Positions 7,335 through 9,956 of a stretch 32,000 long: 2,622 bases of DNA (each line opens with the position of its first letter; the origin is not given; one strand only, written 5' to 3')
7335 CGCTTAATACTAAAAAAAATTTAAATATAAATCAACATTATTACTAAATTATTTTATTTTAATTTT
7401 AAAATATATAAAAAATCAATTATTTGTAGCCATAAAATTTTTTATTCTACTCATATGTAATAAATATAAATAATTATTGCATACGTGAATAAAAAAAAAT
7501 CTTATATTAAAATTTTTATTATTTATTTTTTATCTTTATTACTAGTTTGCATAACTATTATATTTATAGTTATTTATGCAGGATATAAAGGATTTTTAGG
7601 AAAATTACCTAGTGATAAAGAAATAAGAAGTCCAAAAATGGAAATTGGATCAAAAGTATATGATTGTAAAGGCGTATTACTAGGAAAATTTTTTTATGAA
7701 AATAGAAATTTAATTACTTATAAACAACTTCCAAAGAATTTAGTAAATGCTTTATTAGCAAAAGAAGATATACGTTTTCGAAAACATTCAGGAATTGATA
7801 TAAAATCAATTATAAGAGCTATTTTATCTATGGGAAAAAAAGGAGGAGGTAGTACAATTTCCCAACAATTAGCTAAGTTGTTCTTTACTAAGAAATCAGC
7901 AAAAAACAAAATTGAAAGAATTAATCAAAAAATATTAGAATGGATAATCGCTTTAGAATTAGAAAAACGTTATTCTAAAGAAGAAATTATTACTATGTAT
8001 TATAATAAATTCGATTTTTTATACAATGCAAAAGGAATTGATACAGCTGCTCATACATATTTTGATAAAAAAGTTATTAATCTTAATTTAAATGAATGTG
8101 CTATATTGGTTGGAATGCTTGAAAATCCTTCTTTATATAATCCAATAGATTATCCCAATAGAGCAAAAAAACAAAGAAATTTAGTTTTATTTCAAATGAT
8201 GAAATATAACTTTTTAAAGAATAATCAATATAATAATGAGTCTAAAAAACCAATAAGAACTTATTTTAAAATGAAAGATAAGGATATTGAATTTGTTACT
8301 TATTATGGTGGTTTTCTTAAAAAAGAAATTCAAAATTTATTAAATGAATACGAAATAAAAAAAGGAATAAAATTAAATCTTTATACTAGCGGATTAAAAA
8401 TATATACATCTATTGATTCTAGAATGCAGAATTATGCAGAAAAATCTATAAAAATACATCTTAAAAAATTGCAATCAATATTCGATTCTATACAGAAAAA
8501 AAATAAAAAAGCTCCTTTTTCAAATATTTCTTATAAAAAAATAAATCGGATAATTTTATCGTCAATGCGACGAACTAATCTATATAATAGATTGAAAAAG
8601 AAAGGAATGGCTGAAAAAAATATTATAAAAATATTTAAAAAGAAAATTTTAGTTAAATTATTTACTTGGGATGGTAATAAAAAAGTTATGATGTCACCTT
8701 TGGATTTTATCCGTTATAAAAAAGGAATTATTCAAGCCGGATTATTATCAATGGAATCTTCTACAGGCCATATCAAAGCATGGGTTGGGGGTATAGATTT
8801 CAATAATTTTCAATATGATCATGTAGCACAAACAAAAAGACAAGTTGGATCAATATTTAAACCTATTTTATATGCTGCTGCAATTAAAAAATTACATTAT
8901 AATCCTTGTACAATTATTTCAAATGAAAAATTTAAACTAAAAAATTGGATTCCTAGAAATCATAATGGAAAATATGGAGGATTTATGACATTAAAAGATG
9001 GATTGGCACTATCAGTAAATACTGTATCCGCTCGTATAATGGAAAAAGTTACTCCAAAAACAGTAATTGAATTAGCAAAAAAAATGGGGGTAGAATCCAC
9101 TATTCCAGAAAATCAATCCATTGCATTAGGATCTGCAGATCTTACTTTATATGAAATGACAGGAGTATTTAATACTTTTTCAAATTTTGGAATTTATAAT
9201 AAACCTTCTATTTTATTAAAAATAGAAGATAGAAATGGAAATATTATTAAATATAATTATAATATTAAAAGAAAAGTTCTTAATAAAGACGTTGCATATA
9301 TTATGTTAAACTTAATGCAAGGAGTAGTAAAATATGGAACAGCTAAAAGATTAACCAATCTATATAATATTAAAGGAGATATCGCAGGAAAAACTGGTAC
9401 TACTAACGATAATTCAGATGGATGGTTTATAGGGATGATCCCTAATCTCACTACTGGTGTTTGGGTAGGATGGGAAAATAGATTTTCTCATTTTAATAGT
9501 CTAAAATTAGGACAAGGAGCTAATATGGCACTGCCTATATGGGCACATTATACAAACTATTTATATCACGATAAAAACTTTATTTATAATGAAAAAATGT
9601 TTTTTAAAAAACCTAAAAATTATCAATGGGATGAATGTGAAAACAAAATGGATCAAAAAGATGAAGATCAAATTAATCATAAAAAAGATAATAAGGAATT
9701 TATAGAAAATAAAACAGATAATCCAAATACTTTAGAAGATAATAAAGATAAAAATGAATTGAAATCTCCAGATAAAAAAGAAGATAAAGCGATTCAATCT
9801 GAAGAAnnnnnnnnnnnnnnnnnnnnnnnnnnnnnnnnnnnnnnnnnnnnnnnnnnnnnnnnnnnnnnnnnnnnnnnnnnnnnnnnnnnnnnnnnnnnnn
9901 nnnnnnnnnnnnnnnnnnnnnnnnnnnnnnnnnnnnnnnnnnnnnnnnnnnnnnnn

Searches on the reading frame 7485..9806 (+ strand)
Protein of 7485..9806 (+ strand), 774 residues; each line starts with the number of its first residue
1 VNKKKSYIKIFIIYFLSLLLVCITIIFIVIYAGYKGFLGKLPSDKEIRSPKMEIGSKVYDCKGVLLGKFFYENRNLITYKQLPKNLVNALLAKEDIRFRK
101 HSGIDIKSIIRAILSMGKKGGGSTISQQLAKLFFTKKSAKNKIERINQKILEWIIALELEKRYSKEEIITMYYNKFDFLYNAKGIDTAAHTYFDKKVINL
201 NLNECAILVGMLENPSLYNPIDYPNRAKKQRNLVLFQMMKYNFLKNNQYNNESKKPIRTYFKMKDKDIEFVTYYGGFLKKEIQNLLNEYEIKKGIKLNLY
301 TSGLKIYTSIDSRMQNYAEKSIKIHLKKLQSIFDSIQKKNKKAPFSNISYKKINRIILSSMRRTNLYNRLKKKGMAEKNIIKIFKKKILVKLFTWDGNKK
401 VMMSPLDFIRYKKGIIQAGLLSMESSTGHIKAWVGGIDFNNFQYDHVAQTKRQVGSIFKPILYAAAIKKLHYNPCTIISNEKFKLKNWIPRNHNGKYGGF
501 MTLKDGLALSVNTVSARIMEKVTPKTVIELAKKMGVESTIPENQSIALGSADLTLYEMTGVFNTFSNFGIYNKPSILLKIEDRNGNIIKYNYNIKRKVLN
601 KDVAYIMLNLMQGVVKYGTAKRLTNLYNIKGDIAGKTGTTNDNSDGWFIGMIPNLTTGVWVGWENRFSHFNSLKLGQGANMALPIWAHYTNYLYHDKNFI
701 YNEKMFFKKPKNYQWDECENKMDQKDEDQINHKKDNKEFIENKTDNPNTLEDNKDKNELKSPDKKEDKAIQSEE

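Call 9: find_related_loci(query=window:7485-9806:+, collection=genome_contigs, flank=4000)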
Query window:7485-9806:+ (774 aa) in genome_contigs; peptide patterns used: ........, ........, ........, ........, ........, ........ (x = any residue, [..] = any of these).
85 stretches matched a pattern, but none encodes a relative of the query by tblastn (E <= 1e-3).

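Call 10: find_homologous_proteins(query=window:7485-9806:+, max_evalue=1e-20)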
Query window:7485-9806:+ (774 aa): 7998 proteins with E <= 1e-20 among 8000 candidates; the best 120 are listed.
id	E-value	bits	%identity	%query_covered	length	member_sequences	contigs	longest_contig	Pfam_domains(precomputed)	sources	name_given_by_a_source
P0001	0.0e+0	1731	100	100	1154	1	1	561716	PF28500.1,PF00912.29,PF00905.28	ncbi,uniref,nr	ncbi:transglycosylase domain-containing protein [Blattabacterium cuenoti]|uniref:transglycosylase do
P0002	0.0e+0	1164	70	96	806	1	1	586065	PF28500.1,PF00912.29,PF00905.28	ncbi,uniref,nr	ncbi:penicillin-binding protein 1A [Blattabacterium cuenoti]|uniref:penicillin-binding protein 1A n=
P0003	0.0e+0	1161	72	90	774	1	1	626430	PF28500.1,PF00912.29,PF00905.28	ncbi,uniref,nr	ncbi:penicillin-binding protein 1A [Blattabacterium cuenoti]|uniref:penicillin-binding protein 1A n=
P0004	0.0e+0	1157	69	97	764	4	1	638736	PF28500.1,PF00912.29,PF00905.28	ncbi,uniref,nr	ncbi:transglycosylase domain-containing protein [Blattabacterium cuenoti]|uniref:transglycosylase do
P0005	0.0e+0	1155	71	92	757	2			PF28500.1,PF00912.29,PF00905.28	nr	nr:transglycosylase domain-containing protein [Blattabacterium sp. (Blaberus giganteus)]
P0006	0.0e+0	1150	70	93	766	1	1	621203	PF28500.1,PF00912.29,PF00905.28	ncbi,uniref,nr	ncbi:transglycosylase domain-containing protein [Blattabacterium cuenoti]|uniref:transglycosylase do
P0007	0.0e+0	1148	71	92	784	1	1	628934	PF28500.1,PF00912.29,PF00905.28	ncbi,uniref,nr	ncbi:transglycosylase domain-containing protein [Blattabacterium cuenoti]|uniref:transglycosylase do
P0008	0.0e+0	1147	70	94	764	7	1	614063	PF28500.1,PF00912.29,PF00905.28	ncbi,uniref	ncbi:transglycosylase domain-containing protein [Blattabacterium cuenoti]|uniref:transglycosylase do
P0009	0.0e+0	1146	69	94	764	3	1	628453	PF28500.1,PF00912.29,PF00905.28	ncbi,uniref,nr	ncbi:transglycosylase domain-containing protein [Blattabacterium cuenoti]|uniref:transglycosylase do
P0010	0.0e+0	1142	70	94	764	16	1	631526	PF28500.1,PF00912.29,PF00905.28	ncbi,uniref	ncbi:transglycosylase domain-containing protein [Blattabacterium cuenoti]|uniref:transglycosylase do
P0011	0.0e+0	1142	70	95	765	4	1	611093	PF28500.1,PF00912.29,PF00905.28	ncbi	-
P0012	0.0e+0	1141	70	92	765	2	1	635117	PF28500.1,PF00912.29,PF00905.28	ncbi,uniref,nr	ncbi:transglycosylase domain-containing protein [Blattabacterium cuenoti]|uniref:transglycosylase do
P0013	0.0e+0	1141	70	94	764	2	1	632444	PF28500.1,PF00912.29,PF00905.28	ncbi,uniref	ncbi:transglycosylase domain-containing protein [Blattabacterium cuenoti]|uniref:transglycosylase do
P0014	0.0e+0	1141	70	93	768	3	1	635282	PF28500.1,PF00912.29,PF00905.28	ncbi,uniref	ncbi:transglycosylase domain-containing protein [Blattabacterium cuenoti]|uniref:transglycosylase do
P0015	0.0e+0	1137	70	94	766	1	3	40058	PF28500.1,PF00912.29,PF00905.28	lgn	-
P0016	0.0e+0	1136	68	98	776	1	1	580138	PF28500.1,PF00912.29,PF00905.28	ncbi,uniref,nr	ncbi:transglycosylase domain-containing protein [Blattabacterium cuenoti]|uniref:transglycosylase do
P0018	0.0e+0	1135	68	96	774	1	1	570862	PF28500.1,PF00912.29,PF00905.28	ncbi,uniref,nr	ncbi:transglycosylase domain-containing protein [Blattabacterium cuenoti]|uniref:transglycosylase do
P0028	0.0e+0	1110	69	91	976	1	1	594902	PF28500.1,PF00912.29,PF00905.28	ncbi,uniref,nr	ncbi:transglycosylase domain-containing protein [Blattabacterium cuenoti]|uniref:transglycosylase do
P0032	0.0e+0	1092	67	94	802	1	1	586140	PF28500.1,PF00912.29,PF00905.28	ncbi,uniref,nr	ncbi:transglycosylase domain-containing protein [Blattabacterium cuenoti]|uniref:transglycosylase do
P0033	0.0e+0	1075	64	98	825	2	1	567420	PF28500.1,PF00912.29,PF00905.28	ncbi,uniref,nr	ncbi:transglycosylase domain-containing protein [Blattabacterium cuenoti]|uniref:transglycosylase do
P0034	0.0e+0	1070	65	96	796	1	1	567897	PF28500.1,PF00912.29,PF00905.28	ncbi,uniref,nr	ncbi:transglycosylase domain-containing protein [Blattabacterium cuenoti]|uniref:transglycosylase do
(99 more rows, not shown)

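Call 12: find_encoding_contigs(protein=P0001, flank=3000, max_places=4)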
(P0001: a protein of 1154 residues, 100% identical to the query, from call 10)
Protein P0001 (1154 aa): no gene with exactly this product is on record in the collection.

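Call 13: find_encoding_contigs(protein=P0028, flank=3000, max_places=4)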
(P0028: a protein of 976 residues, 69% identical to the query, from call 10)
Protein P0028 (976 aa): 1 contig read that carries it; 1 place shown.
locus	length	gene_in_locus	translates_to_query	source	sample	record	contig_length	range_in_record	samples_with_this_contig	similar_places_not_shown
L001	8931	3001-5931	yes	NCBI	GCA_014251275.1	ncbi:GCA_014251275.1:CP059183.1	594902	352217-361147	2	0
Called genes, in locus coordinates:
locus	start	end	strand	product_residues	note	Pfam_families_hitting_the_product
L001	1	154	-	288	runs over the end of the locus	PF08323:Glyco_transf_5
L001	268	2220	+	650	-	PF00575:S1 (faint), PF08206:OB_RNB, PF22896:OB_RNR_1st (faint), PF17876:CSD2 (weak), PF17849:OB_Dis3 (weak), PF17876:CSD2, PF00773:RNB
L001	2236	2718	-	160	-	PF01467:CTP_transf_like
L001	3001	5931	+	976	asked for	PF00912:Transgly, PF28500:PBP_middle, PF00905:Transpeptidase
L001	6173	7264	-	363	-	PF00667:FAD_binding_1, PF00175:NAD_binding_1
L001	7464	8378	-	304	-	PF00291:PALP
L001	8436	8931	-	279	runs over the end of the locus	PF00132:Hexapep (faint)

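Call 18: find_related_loci(query=A1, collection=genome_contigs, flank=3000)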
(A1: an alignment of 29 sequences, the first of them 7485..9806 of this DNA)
Query A1 (774 aa) in genome_contigs; peptide patterns used: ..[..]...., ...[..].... (x = any residue, [..] = any of these).
113 stretches matched a pattern; 25 encode a relative of the query (tblastn E <= 1e-3); 25 distinct loci.
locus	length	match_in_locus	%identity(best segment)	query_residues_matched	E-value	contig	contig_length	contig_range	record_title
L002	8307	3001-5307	68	1-755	0e+0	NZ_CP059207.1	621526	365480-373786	Blattabacterium cuenoti strain ECTONUhan chromosome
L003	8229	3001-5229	68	23-758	0e+0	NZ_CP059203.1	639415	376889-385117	Blattabacterium cuenoti strain EUPOLsin chromosome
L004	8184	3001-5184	69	21-747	0e+0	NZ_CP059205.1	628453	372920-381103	Blattabacterium cuenoti strain ESCALves chromosome, complete genome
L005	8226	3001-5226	68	3-746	0e+0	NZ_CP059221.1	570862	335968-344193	Blattabacterium cuenoti strain ALLACbim chromosome, complete genome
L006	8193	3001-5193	67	2-726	0e+0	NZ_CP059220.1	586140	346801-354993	Blattabacterium cuenoti strain AMAZOsp chromosome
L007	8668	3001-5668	63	2-743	0e+0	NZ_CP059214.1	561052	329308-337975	Blattabacterium cuenoti strain CHORISOsp chromosome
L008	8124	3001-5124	61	14-720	0e+0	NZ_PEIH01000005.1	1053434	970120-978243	Bacteroidetes bacterium endosymbiont of Geopemphigus sp. strain GspS2-BC2016 GspS2_contig_59, whole genome shotgun seque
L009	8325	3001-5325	57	7-768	0e+0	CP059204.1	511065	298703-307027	Blattabacterium cuenoti strain EUPHYsp chromosome, complete genome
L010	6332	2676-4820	48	3-718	0e+0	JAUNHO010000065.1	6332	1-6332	MAG: Bergeyella zoohelcum isolate S28M_Sa_38 NODE_3301_length_6332_cov_5.693166, whole genome shotgun sequence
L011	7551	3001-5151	43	25-726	0e+0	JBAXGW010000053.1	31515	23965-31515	MAG: Bacteroidota bacterium isolate ELA307 MAG307_53, whole genome shotgun sequence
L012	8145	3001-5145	44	2-699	0e+0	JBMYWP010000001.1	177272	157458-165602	MAG: Flavobacteriales bacterium isolate ME_XS_2210_bin_43 ME_XS_2210_bin_43_0, whole genome shotgun sequence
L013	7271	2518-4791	42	7-713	0e+0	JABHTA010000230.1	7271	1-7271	MAG: Flavobacteriales bacterium isolate SI039_bin50 k141_1555977, whole genome shotgun sequence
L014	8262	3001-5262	42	7-708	2e-178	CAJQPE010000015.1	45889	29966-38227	MAG: uncultured Flavobacteriales bacterium isolate 3_20180319_Bin_20180319_Bin_86_sub_1 genome assembly, contig: c_00001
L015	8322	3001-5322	39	2-710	5e-172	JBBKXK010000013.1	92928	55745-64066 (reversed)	MAG: Vicingaceae bacterium isolate metabat_bins.159 k119_28116, whole genome shotgun sequence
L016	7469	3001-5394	38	2-716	2e-169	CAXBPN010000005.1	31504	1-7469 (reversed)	MAG TPA_asm: uncultured Flavobacteriales bacterium isolate ERR2762188_binner13_Refined_26 genome assembly, contig: ERZ34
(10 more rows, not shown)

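Call 19: list_cluster_members(proteins=[P0001, P0002, P0028, P0032, P0033, P0034, P0016, P0018])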
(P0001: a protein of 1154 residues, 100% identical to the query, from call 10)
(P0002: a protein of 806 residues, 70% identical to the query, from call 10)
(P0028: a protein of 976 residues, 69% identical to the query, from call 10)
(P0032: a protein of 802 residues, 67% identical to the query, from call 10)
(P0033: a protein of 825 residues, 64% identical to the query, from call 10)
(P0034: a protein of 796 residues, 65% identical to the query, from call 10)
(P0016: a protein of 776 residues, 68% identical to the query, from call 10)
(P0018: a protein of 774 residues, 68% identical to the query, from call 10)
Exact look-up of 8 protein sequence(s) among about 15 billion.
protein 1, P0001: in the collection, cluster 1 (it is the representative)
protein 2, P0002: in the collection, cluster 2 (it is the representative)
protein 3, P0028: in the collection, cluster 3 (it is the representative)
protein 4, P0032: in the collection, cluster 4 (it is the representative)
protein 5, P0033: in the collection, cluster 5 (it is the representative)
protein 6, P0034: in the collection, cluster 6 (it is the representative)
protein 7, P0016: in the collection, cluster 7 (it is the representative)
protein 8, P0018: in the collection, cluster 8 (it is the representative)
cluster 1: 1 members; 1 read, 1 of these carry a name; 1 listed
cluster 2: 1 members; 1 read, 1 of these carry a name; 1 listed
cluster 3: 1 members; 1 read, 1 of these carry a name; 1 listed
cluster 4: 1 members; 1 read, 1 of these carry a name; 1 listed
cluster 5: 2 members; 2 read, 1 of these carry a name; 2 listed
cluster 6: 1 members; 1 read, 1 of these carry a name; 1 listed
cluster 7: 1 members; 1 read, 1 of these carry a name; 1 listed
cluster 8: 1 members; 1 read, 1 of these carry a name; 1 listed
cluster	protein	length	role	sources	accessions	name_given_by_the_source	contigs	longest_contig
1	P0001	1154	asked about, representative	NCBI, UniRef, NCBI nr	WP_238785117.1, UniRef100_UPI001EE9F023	transglycosylase domain-containing protein [Blattabacterium cuenoti] | transglycosylase domain-containing protein n=1 Tax=Blattabacterium cuenoti TaxID=1653831 ...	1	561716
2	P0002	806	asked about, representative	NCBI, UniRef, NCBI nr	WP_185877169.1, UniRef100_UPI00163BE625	penicillin-binding protein 1A [Blattabacterium cuenoti] | penicillin-binding protein 1A n=1 Tax=Blattabacterium cuenoti TaxID=1653831 ... | transglycosylase domain-containing protein [Blattabacterium cuenoti]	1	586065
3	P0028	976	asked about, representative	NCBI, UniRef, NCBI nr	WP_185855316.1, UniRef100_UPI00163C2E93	transglycosylase domain-containing protein [Blattabacterium cuenoti] | transglycosylase domain-containing protein n=1 Tax=Blattabacterium cuenoti TaxID=1653831 ...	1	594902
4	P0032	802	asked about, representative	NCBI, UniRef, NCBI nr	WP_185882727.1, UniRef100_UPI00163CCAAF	transglycosylase domain-containing protein [Blattabacterium cuenoti] | transglycosylase domain-containing protein n=1 Tax=Blattabacterium cuenoti TaxID=1653831 ...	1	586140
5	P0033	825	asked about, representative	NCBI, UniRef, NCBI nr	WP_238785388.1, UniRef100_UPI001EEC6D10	transglycosylase domain-containing protein [Blattabacterium cuenoti] | transglycosylase domain-containing protein n=1 Tax=Blattabacterium cuenoti TaxID=1653831 ...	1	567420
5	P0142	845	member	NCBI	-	-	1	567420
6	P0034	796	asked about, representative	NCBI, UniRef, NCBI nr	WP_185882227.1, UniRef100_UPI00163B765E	transglycosylase domain-containing protein [Blattabacterium cuenoti] | transglycosylase domain-containing protein n=1 Tax=Blattabacterium cuenoti TaxID=1653831 ...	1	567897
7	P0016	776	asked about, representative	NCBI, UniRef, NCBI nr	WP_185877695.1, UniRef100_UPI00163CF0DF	transglycosylase domain-containing protein [Blattabacterium cuenoti] | transglycosylase domain-containing protein n=1 Tax=Blattabacterium cuenoti TaxID=1653831 ...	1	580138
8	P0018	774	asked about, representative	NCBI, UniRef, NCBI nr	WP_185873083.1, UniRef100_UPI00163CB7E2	transglycosylase domain-containing protein [Blattabacterium cuenoti] | transglycosylase domain-containing protein n=1 Tax=Blattabacterium cuenoti TaxID=1653831 ...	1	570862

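Call 53: find_encoding_contigs(protein=P0002, flank=3000, max_places=2)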
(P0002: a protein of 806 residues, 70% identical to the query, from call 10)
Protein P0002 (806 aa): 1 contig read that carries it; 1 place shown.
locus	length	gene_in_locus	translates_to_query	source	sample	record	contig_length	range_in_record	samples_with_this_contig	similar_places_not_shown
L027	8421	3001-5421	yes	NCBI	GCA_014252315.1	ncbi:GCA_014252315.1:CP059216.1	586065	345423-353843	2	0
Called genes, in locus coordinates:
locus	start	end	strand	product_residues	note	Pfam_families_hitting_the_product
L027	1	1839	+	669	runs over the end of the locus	PF00575:S1 (faint), PF08206:OB_RNB, PF17849:OB_Dis3, PF17876:CSD2, PF00773:RNB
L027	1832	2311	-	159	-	PF01467:CTP_transf_like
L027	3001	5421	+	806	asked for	PF00912:Transgly, PF28500:PBP_middle, PF00905:Transpeptidase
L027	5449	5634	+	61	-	-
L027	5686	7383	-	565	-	PF00258:Flavodoxin_1, PF00667:FAD_binding_1, PF00175:NAD_binding_1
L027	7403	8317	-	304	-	PF00291:PALP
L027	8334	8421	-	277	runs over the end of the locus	PF00132:Hexapep (faint)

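Call 54: find_encoding_contigs(protein=P0033, flank=3000, max_places=2)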
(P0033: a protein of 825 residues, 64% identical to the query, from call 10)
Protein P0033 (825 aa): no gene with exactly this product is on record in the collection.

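Call 66: find_encoding_contigs(protein=P0034, flank=1500, max_places=1)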
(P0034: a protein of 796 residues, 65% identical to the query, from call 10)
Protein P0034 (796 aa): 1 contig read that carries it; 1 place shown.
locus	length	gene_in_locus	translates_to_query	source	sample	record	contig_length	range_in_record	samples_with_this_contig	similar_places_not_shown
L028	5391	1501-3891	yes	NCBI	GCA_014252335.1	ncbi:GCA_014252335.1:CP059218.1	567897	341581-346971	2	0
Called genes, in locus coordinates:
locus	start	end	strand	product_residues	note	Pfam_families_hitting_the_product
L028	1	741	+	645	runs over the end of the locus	PF08206:OB_RNB, PF17876:CSD2 (weak), PF17849:OB_Dis3, PF17876:CSD2, PF00773:RNB, PF00575:S1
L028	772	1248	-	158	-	PF01467:CTP_transf_like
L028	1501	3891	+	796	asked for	PF00912:Transgly, PF28500:PBP_middle, PF00905:Transpeptidase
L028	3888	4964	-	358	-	PF00667:FAD_binding_1, PF00175:NAD_binding_1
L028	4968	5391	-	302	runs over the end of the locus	PF00291:PALP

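Call 67: find_encoding_contigs(protein=P0142, flank=1500, max_places=1)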
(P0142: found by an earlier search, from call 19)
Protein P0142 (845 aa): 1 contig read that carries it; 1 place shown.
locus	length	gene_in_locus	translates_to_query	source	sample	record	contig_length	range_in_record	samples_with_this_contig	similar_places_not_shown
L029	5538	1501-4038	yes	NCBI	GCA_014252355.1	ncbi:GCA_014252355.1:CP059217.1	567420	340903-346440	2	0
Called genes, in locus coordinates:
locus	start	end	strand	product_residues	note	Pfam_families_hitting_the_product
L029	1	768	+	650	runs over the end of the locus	PF08206:OB_RNB, PF22896:OB_RNR_1st (weak), PF17876:CSD2 (weak), PF17849:OB_Dis3, PF17876:CSD2, PF00773:RNB, PF00575:S1 (weak)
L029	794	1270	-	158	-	PF01467:CTP_transf_like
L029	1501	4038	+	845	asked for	PF00912:Transgly, PF28500:PBP_middle, PF00905:Transpeptidase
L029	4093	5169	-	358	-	PF00667:FAD_binding_1, PF00175:NAD_binding_1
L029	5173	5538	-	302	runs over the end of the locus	PF00291:PALP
